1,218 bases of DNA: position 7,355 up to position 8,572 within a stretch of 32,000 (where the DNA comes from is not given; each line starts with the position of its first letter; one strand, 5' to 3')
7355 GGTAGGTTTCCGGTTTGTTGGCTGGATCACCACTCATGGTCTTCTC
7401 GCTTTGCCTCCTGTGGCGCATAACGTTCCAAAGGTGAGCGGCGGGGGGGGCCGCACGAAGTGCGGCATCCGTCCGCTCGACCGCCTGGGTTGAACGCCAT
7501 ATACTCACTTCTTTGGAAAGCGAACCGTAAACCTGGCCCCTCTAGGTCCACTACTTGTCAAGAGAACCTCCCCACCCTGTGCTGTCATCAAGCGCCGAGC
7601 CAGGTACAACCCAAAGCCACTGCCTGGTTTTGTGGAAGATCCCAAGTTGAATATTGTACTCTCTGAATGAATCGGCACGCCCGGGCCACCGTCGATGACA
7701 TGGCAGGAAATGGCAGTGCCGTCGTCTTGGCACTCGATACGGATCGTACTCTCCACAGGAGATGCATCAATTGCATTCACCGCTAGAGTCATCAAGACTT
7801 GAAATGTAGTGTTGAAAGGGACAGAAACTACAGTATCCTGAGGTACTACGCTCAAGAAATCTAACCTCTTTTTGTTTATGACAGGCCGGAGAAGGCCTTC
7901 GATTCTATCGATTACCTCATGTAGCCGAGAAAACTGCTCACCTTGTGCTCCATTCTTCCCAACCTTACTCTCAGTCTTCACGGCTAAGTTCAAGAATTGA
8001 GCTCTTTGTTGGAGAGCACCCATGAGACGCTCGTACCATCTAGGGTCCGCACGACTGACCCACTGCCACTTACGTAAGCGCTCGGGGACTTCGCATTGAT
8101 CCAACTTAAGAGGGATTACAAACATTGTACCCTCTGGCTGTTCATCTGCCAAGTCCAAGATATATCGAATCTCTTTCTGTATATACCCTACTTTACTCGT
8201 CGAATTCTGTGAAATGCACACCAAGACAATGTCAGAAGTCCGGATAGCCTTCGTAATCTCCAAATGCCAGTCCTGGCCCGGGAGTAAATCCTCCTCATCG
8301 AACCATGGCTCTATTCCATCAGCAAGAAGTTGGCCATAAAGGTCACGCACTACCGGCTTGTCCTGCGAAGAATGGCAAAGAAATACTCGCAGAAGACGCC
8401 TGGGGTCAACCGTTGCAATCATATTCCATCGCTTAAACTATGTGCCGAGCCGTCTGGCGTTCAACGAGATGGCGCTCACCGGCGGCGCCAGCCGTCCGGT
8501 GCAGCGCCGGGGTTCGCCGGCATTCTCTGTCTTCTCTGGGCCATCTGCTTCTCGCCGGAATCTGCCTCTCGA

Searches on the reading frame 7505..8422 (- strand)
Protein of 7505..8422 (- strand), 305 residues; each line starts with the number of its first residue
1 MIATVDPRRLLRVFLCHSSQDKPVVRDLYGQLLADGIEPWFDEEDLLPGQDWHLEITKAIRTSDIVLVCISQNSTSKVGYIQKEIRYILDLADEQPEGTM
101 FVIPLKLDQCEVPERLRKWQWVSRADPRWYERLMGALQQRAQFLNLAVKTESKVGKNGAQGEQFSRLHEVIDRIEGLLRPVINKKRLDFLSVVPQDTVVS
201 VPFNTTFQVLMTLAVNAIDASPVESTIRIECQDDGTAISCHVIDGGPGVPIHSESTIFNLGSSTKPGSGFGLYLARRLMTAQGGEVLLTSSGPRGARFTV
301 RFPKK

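Call 3: search_protein_families(library=pfam, proteins=[window:7505-8422:-], max_evalue=1)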
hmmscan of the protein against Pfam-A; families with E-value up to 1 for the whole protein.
window:7505-8422:- (305 aa): 6 families
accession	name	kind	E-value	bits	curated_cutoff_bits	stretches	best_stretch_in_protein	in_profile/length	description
PF13676.11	TIR_2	-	9.7e-26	91.1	28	1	13-125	1-109/122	TIR domain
PF02518.31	HATPase_c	-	1.5e-15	58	26.4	1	207-304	7-109/111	Histidine kinase-, DNA gyrase B-, and HSP90-like ATPase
PF01582.25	TIR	-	1.2e-08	35.5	21.3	1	18-112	11-103/179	TIR domain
PF13581.12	HATPase_c_2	-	5e-05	23.7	27.4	1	222-280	51-110/127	Histidine kinase-like ATPase domain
PF21177.3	LIF-R_Ig-like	-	0.052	14.4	27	0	192-243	1-51/77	Leukemia inhibitory factor receptor, Ig-like domain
PF08937.16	ThsB_TIR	-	0.22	12.4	21.2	1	55-90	51-85/100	Thoeris protein ThsB, TIR-like domain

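Call 4: search_protein_families(library=padloc, proteins=[window:7505-8422:-], max_evalue=1)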
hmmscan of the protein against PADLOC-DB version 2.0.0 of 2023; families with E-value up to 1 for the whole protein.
window:7505-8422:- (305 aa): 14 families
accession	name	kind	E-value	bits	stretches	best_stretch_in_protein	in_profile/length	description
PDLC02421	Aga_TIR-PNTD1-PNTD2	-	1.8e-13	48.4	1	13-123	6-116/430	Class I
PDLC02403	Aga_TIR-PNTD1-PNTD2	-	2e-13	48.2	1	13-123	5-115/443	Class I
PDLC02012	SAVED5--SAVED_TIR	-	1.2e-08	32.5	1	12-158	15-137/404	-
PDLC05062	PDC-S66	-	5.6e-08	30.6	1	13-77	151-216/282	-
PDLC00424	ThsB1|ThsB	-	2.1e-06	25.7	1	10-71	101-163/234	TIR-like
PDLC02416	Aga_REase-TIR-PNTD1-PNTD2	-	2.9e-06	24.2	1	14-118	159-257/572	Class I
PDLC03957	bSEFIR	-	7.9e-06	23.9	1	18-73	48-104/412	-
PDLC02400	Aga_TIR-PNTD1-PNTD2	-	8.9e-06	22.2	1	19-111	196-287/639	Class I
PDLC02962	RT-TIR_XII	-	1.3e-05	22.3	1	10-91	345-426/478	single gene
PDLC00419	ThsB1|ThsB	-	0.011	13.6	1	11-76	28-97/165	TIR-like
PDLC00728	Effector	-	0.018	12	1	12-97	11-97/432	TIR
PDLC00417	ThsB1|ThsB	-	0.025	12.1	1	13-88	169-244/303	TIR-like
PDLC03016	TIR-TM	-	0.048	11.5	1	24-74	18-67/293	-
PDLC00436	ThsB1|ThsB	-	0.053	11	1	12-45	37-70/183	TIR-like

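Call 5: search_protein_families(library=ncbifam, proteins=[window:7505-8422:-], max_evalue=1)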
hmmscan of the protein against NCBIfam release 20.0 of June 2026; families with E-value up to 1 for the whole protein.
window:7505-8422:- (305 aa): 62 families (the best 25 are shown)
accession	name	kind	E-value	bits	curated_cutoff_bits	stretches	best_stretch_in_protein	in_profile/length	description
NF008468.0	PRK11360.1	equivalog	1.8e-14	53.1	646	1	165-304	465-608/616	two-component system sensor histidine kinase AtoS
NF046044.1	PnpS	equivalog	4.1e-13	49.1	400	1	165-303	245-390/390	two-component system histidine kinase PnpS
NF007688.0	PRK10364.1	equivalog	6.3e-13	48.3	479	1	201-304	347-451/460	two-component system sensor histidine kinase ZraS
NF008298.1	PRK11086.1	subfamily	2.2e-11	42.9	520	1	208-304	426-525/529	DcuS/MalK family sensor histidine kinase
TIGR02916.1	PEP_his_kin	equivalog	3.6e-11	42.4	300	1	189-303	564-679/679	XrtA/PEP-CTERM system histidine kinase PrsK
NF006800.0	PRK09303.1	equivalog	2e-10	40.2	342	1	163-303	229-376/383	histidine kinase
NF033092.0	HK_WalK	equivalog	4.9e-10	38.6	725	1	167-303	453-593/594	cell wall metabolism sensor histidine kinase WalK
NF042941.1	Retron_TIR_antiphage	equivalog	6.9e-10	38.3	600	1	12-92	341-421/464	TIR domain-containing anti-phage reverse transcriptase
NF008312.0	PRK11100.1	equivalog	1.6e-09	37.1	356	1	167-304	331-474/477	two-component system sensor histidine kinase CreC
NF038348.1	T2SS_HK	subfamily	1.6e-09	36.8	450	1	207-303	473-572/574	histidine kinase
NF052574.1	HisKinEspCMyxo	equivalog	3.7e-09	35.3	1200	1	208-303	533-636/785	serine histidine kinase EspC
NF053867.1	SprKinKinDBac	equivalog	4.7e-09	35.2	775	1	145-304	335-497/500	sporulation kinase KinD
NF047874.1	MASE3_PAS_HK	subfamily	5.3e-09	35.4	560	1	209-304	523-625/655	MASE3 domain-containing sensor histidine kinase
NF007793.0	PRK10490.1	equivalog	5.9e-09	34.5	1123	1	163-304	737-882/895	two-component system sensor histidine kinase KdpD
NF041880.1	EPS_EpsF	equivalog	8.3e-09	34.5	900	1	172-297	357-484/492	response regulator EpsF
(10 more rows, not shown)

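Call 9: find_homologous_proteins(query=window:7505-8422:-)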
Query window:7505-8422:- (305 aa): 794 proteins with E <= 0.001 among 2197 candidates; the best 120 are listed.
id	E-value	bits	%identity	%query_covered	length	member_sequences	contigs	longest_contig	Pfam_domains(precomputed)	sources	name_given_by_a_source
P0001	3.5e-201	684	100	100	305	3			PF01582.26,PF02518.32,PF13676.12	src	-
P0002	1.1e-87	312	54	47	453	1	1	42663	PF01582.26,PF13676.12,PF10137.15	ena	-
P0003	6.3e-80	286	47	51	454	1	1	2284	PF01582.26,PF13676.12,PF10137.15,PF08937.17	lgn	-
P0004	1.9e-78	281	45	100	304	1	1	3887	PF01582.26,PF02518.32,PF13676.12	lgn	-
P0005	1.6e-74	269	43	51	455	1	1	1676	PF01582.26,PF13676.12,PF08937.17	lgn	-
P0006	9.8e-67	243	62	47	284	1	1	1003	PF01582.26,PF13676.12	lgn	-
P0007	5.3e-60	221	61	44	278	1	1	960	PF01582.26,PF13676.12,PF08937.17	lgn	-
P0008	6.5e-60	221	60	46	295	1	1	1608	PF01582.26,PF13676.12,PF08937.17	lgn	-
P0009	1.2e-59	220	67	49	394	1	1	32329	PF01582.26,PF13676.12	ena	-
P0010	9.3e-59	217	65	47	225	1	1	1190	PF01582.26,PF00313.29,PF13676.12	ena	-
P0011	5.6e-58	214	65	47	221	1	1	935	PF01582.26,PF00313.29,PF13676.12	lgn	-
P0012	7.3e-58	214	66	47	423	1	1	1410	PF01582.26,PF00313.29,PF13676.12,PF12770.13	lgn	-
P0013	8.3e-58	214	64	46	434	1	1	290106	PF01582.26,PF13676.12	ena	-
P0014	4.3e-57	211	60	45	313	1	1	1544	PF01582.26,PF13676.12,PF08937.17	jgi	jgi:hypothetical protein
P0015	7.5e-57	211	64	45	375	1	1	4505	PF01582.26,PF13676.12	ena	-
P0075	1.5e-51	193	63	37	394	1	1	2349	PF01582.26,PF02518.32,PF13676.12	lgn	-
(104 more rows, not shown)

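Call 10: find_encoding_contigs(protein=window:7505-8422:-, flank=10000)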
Protein window:7505-8422:- (305 aa): no gene with exactly this product is on record in the collection.

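Call 11: find_encoding_contigs(protein=P0004, flank=10000)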
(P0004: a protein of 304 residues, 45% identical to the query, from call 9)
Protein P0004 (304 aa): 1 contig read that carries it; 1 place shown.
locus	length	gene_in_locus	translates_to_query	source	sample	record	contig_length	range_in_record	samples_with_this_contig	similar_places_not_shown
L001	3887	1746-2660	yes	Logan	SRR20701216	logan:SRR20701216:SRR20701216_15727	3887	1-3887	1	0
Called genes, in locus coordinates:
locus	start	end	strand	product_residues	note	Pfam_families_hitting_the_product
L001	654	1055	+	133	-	-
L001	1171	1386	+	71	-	-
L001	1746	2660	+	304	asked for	PF01582:TIR, PF13676:TIR_2, PF02518:HATPase_c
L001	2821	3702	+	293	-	PF01582:TIR (weak), PF13676:TIR_2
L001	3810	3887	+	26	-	?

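Call 12: find_encoding_contigs(protein=P0075, flank=10000)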
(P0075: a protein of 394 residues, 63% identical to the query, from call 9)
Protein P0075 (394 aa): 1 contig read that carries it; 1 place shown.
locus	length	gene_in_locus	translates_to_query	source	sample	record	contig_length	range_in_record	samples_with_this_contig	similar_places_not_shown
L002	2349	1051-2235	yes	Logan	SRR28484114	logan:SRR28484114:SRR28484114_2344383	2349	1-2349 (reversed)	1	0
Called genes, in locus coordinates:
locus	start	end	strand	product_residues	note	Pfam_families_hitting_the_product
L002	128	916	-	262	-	-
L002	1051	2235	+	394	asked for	PF01582:TIR (weak), PF13676:TIR_2, PF02518:HATPase_c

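Call 30: search_solved_structures(query=window:7505-8422:-, max_evalue=0.001, show_alignments=3)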
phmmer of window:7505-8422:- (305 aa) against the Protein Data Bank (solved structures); distinct sequences matched with E-value up to 0.001: 21.
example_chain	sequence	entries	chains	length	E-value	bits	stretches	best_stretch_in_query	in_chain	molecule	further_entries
3a0t_A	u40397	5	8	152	6.2e-10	41.7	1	166-304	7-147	Sensor protein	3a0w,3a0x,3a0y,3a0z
3a0r_A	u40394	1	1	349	2.5e-09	39.7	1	164-304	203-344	Sensor protein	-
6lgq_C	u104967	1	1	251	1.2e-08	37.4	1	165-304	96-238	Histidine kinase KdpD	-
8u4x_A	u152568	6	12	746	6.9e-08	35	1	166-301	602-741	histidine kinase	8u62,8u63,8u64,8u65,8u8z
9jfj_A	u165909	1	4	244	7.8e-08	34.8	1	193-303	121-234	Sensor histidine kinase ZraS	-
7z8n_A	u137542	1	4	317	2.3e-06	30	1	156-301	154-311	Histidine kinase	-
3cgy_A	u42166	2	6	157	2.5e-06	29.9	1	172-303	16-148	Virulence sensor histidine kinase phoQ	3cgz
1r62_A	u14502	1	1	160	1.4e-05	27.5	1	238-303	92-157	Nitrogen regulation protein NR(II)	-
1id0_A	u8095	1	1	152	1.4e-05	27.5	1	171-303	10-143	PHOQ HISTIDINE KINASE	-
4q20_A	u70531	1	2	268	1.5e-05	27.3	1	208-304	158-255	Sensor protein DivL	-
9p6i_A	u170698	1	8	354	3.1e-05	26.3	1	179-303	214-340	histidine kinase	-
4jas_A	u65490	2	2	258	7e-05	25.1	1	203-304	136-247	Histidine kinase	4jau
6rh7_A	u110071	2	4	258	7.1e-05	25.1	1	204-304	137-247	Sensor histidine kinase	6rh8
3dge_A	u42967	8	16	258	7.1e-05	25.1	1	204-304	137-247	Sensor protein | Histidine kinase | Sensor histidine kinase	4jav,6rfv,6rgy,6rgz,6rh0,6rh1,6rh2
2c2a_A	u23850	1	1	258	7.1e-05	25.1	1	204-304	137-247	SENSOR HISTIDINE KINASE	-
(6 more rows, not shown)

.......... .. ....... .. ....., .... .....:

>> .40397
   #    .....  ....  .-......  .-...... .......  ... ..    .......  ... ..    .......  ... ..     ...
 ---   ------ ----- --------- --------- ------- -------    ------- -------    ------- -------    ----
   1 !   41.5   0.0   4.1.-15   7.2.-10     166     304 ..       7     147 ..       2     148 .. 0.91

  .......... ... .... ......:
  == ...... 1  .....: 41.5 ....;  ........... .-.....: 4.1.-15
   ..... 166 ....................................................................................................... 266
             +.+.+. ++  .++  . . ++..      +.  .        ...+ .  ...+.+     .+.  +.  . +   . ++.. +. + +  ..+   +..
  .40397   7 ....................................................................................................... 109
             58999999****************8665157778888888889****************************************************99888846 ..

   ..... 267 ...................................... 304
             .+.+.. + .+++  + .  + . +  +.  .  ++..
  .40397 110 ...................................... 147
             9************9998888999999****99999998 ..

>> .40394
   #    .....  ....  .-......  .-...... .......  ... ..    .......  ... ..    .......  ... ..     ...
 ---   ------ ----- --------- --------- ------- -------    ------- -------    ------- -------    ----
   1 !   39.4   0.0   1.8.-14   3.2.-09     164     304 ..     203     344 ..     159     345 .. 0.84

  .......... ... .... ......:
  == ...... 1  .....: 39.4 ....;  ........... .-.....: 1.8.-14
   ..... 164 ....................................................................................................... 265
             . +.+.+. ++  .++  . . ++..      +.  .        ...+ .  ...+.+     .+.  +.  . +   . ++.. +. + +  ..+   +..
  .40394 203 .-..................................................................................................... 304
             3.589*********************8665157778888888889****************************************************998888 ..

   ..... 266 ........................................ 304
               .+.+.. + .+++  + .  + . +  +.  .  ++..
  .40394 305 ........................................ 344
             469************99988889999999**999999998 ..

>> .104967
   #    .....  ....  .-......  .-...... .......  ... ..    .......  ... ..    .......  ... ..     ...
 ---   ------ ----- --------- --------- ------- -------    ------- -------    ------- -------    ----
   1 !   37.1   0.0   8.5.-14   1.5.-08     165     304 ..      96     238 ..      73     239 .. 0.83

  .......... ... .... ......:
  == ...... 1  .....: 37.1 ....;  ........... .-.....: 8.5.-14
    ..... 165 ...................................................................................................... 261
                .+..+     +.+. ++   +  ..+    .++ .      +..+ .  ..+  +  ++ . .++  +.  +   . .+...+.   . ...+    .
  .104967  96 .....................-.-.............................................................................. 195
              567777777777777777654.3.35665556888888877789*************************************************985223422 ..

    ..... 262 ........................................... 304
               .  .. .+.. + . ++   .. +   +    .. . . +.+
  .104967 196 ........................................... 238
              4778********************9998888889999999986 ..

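Call 33: predict_structure(alignment_id=A1)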
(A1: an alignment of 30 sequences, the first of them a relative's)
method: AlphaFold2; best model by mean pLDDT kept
length: 250 residues; sequences in the alignment: 30
mean_pLDDT: 91.6   pTM: 0.86
mean pLDDT of the five models: 91.6, 91.3, 91.3, 90.3, 89.3
residues with pLDDT >= 90: 192; 70-90: 47; 50-70: 11; < 50: 0
segments of 3 or more residues with pLDDT < 50: none
pLDDT, mean of each block of 10 residues (from residue 1): 91 98 98 94 97 98 98 97 90 72 93 84 92 95 91 83 93 95 98 97 95 95 96 87 67
secondary structure, 60 per line:
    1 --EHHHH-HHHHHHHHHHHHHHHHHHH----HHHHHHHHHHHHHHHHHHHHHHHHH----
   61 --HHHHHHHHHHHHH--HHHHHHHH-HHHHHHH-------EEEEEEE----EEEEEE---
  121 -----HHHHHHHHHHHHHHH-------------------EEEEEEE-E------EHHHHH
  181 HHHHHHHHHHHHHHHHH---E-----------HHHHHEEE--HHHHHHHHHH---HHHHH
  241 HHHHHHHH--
elements in order: H4-7 H9-27 H32-56 H63-75 H78-85 H87-93 E101-107 E112-117 H126-140 E160-166 H176-197 H213-217 E218-220 H223-232 H236-248

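Call 42: fold_search(model_id=the predicted structure, library=pdb)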
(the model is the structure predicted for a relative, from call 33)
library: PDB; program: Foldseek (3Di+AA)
matches with E <= 10: 175; with E <= 0.001: 0
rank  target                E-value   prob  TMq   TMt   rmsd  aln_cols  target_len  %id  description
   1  9ca3_C                5.9e-02  0.38  0.21  0.21  20.9       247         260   14  Crystal structure of MarE C280S in complex with cyanide bound heme and its native substrate, beta-methyl-L-tryptophan (released 2025-04-02)
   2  9ca3_A                8.6e-02  0.33  0.22  0.22  20.8       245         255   14  Crystal structure of MarE C280S in complex with cyanide bound heme and its native substrate, beta-methyl-L-tryptophan (released 2025-04-02)
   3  9ca3_B                1.3e-01  0.30  0.23  0.22  20.7       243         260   14  Crystal structure of MarE C280S in complex with cyanide bound heme and its native substrate, beta-methyl-L-tryptophan (released 2025-04-02)
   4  8vyy_A                1.7e-01  0.18  0.18  0.19  23.2       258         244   13  The crystal structure of MarE in complex with its native substrate, beta-methyl-L-tryptophan (released 2025-04-02)
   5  4p1n_B                7.4e-01  0.04  0.13  0.15  20.5       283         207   10  Crystal structure of Atg1-Atg13 complex (released 2014-05-07)
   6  9w02_A                1.0e+00  0.05  0.18  0.18  20.6       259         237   11  Cryo-EM structure of TasH-tigRNA-ssDNA complex (released 2026-03-11)
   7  6kux                  1.1e+00  0.57  0.23  0.17   4.8        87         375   14  Crystal structures of the alpha2A adrenergic receptor in complex with an antagonist RSC. (released 2019-12-04)
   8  6dyj_A                1.3e+00  0.35  0.19  0.40   5.8        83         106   16  Iron-bound structure of the engineered cyt b562 variant, CH3Y* (released 2019-04-24)
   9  3c62_A                1.3e+00  0.38  0.18  0.39   6.7        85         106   14  Tetrameric Cytochrome cb562 (H59/D62/H63/H73/A74/H77) Assembly Stabilized by Interprotein Zinc Coordination (released 2008-05-06)
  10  1lm3_B                1.9e+00  0.35  0.23  0.46   4.5        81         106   14  A Multi-generation Analysis of Cytochrome b562 Redox Variants: Evolutionary Strategies for Modulating Redox Potential  (released 2002-05-15)
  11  3c63_A                1.9e+00  0.28  0.18  0.38   6.7        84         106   14  Tetrameric Cytochrome cb562 (K34/H59/D62/H63/H73/A74/H77) Assembly Stabilized by Interprotein Zinc Coordination (released 2008-05-06)
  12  3tol_A                2.0e+00  0.33  0.21  0.42   4.8        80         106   15  Crystal structure of an engineered cytochrome cb562 that forms 1D, Zn-mediated coordination polymers (released 2012-07-04)
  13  2l6f_MODEL_1_A        2.3e+00  0.13  0.26  0.32  18.4       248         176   10  NMR Solution structure of FAT domain of FAK complexed with LD2 and LD4 motifs of PAXILLIN (released 2012-05-30)
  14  1y4c_A                2.4e+00  0.28  0.20  0.12   6.5        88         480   15  Designed Helical Protein fusion MBP (released 2005-02-15)
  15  6ot4_A                2.4e+00  0.25  0.20  0.40   5.5        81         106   18  Bimetallic dodecameric cage design 2 (BMC2) from cytochrome cb562 (released 2020-01-29)
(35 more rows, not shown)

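Call 43: find_encoding_contigs(protein=P0122, flank=10000)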
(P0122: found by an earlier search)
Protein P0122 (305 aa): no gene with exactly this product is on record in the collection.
